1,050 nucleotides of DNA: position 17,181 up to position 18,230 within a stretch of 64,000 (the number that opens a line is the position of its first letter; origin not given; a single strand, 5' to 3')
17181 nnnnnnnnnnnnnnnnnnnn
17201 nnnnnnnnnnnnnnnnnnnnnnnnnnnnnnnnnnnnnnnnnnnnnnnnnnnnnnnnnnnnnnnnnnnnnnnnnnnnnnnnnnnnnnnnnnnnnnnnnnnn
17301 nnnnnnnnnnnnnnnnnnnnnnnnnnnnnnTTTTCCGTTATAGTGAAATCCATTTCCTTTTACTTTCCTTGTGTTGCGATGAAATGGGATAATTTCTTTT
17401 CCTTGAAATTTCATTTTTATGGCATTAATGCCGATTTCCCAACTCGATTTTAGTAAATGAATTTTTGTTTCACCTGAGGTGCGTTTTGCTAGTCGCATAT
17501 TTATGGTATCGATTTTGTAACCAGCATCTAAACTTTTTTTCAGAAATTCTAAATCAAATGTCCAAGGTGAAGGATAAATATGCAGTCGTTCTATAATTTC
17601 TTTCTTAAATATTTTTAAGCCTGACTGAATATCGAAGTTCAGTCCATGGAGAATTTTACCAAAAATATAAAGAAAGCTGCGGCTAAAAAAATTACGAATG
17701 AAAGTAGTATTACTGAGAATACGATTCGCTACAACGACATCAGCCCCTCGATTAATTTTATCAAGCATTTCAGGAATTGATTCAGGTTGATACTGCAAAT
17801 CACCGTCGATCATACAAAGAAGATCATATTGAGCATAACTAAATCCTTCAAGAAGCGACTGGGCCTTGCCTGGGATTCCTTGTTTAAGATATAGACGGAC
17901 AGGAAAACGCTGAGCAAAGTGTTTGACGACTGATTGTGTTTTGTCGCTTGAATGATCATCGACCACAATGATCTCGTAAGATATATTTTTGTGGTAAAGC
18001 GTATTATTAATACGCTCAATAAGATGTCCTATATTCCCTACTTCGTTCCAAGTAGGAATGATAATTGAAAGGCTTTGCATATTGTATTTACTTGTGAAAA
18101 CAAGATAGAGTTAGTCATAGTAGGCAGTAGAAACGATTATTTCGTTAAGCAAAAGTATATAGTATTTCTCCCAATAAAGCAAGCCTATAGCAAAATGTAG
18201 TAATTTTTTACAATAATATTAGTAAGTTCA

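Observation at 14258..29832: Paralog-rich surface-glycosylation block I: family A membrane proteins, DPM1-like/processive GT2 fusions, pyruvyl transferase, deacetylase and a GH-like exoprotein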

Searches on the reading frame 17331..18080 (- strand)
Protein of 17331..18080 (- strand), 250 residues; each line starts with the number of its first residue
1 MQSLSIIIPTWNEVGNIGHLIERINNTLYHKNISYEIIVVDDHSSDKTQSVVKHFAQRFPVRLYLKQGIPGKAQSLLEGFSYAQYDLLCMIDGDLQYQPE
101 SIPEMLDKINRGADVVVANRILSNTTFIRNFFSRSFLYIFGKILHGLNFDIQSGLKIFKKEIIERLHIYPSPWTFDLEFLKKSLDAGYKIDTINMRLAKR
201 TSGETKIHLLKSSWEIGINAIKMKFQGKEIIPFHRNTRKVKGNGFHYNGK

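Call 64: search_solved_structures(query=window:17331-18080:-, max_evalue=0.01, show_alignments=1)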
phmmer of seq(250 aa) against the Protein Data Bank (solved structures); distinct sequences matched with E-value up to 0.01: 23.
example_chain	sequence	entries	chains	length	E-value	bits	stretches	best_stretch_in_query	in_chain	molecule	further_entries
5mlz_A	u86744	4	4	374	4.3e-25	91.8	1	3-207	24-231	Dolichol monophosphate mannose synthase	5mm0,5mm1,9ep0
5ekp_C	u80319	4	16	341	4.1e-19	72.2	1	3-172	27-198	Uncharacterized glycosyltransferase sll0501 | Glycosyltransferase sll0501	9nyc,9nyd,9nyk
9nye_A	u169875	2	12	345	4.3e-19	72.2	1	3-172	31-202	Glycosyltransferase sll0501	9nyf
5eke_A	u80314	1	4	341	4.5e-19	72.1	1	3-171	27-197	Uncharacterized glycosyltransferase sll0501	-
9hwj_A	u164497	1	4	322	2.8e-14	56.4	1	3-169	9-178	Undecaprenyl-phosphate 4-deoxy-4-formamido-L-arabinose transferase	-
9bhc_C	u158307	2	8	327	1.7e-13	53.8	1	3-142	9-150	Undecaprenyl-phosphate 4-deoxy-4-formamido-L-arabinose transferase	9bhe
8vxh_A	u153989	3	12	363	2.2e-13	53.4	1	3-141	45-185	Undecaprenyl-phosphate 4-deoxy-4-formamido-L-arabinose transferase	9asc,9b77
2z87_A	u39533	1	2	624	2.7e-06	30.3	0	3-105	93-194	Chondroitin synthase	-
2z86_A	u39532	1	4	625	2.7e-06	30.2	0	3-105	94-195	Chondroitin synthase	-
9omj_A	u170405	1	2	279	2.7e-06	30.2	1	4-121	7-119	Glycosyltransferase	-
9omm_A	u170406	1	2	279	2.8e-06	30.2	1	4-121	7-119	Glycosyltransferase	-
9omh_A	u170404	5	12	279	2.8e-06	30.2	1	4-121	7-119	Glycosyltransferase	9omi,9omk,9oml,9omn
9jma_A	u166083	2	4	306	1.8e-05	27.5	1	4-125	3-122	GalNAc(5)-diNAcBac-PP-undecaprenol beta-1,3-glucosyltransferase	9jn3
6yv7_B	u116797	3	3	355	5.5e-05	25.9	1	4-97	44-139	Glycosyl transferase, family 2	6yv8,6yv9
6yv7_A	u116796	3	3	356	5.6e-05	25.9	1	4-97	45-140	Glycosyl transferase, family 2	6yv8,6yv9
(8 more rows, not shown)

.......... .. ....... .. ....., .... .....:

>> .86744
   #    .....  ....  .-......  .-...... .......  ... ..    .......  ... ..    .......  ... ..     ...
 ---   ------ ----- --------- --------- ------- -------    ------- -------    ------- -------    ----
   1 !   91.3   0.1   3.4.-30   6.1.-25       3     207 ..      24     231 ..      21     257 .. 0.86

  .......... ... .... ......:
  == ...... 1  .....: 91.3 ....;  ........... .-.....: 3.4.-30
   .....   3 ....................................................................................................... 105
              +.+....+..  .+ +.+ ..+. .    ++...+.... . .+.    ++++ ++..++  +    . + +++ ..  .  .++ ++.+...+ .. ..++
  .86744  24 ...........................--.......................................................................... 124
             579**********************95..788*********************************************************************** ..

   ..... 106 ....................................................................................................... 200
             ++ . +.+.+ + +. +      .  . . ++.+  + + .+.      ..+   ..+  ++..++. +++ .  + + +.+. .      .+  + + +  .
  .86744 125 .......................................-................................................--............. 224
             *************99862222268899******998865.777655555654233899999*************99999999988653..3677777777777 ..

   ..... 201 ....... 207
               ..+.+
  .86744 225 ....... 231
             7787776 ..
